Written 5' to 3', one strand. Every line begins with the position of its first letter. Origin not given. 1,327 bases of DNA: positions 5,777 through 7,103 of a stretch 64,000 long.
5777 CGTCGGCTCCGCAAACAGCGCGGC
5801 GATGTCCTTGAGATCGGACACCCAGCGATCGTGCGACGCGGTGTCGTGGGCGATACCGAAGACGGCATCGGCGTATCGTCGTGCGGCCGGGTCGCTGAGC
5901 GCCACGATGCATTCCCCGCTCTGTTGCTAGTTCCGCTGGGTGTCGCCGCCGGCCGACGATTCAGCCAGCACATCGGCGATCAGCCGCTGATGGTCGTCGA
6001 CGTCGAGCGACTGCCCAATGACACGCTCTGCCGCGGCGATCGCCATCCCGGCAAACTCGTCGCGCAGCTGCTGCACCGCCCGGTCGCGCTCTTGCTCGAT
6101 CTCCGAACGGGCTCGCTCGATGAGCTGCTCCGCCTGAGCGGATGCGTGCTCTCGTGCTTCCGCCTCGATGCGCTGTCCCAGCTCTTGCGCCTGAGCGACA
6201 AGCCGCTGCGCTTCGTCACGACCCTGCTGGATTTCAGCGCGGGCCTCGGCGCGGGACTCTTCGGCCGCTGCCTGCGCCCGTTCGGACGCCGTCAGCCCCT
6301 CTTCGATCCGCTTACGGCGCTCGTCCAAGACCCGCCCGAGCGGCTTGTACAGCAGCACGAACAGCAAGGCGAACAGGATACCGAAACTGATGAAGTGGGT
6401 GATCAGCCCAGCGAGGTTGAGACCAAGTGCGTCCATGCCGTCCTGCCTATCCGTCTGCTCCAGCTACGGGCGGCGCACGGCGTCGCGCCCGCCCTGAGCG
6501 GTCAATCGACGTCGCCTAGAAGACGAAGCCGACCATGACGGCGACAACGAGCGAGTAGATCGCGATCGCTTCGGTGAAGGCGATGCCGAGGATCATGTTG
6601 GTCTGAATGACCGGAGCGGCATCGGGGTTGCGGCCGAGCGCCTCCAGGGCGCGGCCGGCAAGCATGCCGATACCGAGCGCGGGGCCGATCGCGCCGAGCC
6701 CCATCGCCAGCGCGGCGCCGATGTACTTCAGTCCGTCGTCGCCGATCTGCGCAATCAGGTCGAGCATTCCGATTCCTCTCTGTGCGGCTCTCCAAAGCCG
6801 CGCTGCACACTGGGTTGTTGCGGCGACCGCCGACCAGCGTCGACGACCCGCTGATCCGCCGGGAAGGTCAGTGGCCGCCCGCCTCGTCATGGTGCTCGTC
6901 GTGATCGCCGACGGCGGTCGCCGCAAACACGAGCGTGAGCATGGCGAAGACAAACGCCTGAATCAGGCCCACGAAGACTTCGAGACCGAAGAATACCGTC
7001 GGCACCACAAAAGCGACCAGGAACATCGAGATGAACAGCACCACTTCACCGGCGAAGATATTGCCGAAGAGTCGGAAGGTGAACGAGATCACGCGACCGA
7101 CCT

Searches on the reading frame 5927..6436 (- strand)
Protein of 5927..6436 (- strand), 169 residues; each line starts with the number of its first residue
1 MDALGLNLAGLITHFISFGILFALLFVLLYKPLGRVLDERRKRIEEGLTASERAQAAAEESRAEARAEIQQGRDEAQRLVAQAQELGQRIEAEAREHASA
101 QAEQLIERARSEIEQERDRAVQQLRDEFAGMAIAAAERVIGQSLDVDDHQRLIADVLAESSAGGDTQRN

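Call 54: search_protein_families(library=pfam, proteins=[window:5927-6436:-], max_evalue=0.001)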
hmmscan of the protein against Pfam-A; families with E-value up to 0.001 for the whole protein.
window:5927-6436:- (169 aa): 1 family
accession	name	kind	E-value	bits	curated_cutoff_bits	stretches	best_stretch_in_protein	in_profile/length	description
PF00430.23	ATP-synt_B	-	1.5e-29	103.2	28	1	11-140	2-131/132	ATP synthase B/B' CF(0)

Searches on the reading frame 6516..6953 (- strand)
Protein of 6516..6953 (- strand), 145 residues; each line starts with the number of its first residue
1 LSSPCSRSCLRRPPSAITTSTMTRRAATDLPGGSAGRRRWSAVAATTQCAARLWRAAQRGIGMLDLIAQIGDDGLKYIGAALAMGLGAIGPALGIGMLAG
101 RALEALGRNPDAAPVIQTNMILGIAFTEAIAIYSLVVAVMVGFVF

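Call 3: search_protein_families(library=pfam, proteins=[window:6516-6953:-], max_evalue=0.1)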
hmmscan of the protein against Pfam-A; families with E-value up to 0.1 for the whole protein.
window:6516-6953:- (145 aa): 1 family
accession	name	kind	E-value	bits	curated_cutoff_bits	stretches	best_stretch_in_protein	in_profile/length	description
PF00137.26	ATP-synt_C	-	1.1e-17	64.5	24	1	78-140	1-59/60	ATP synthase subunit C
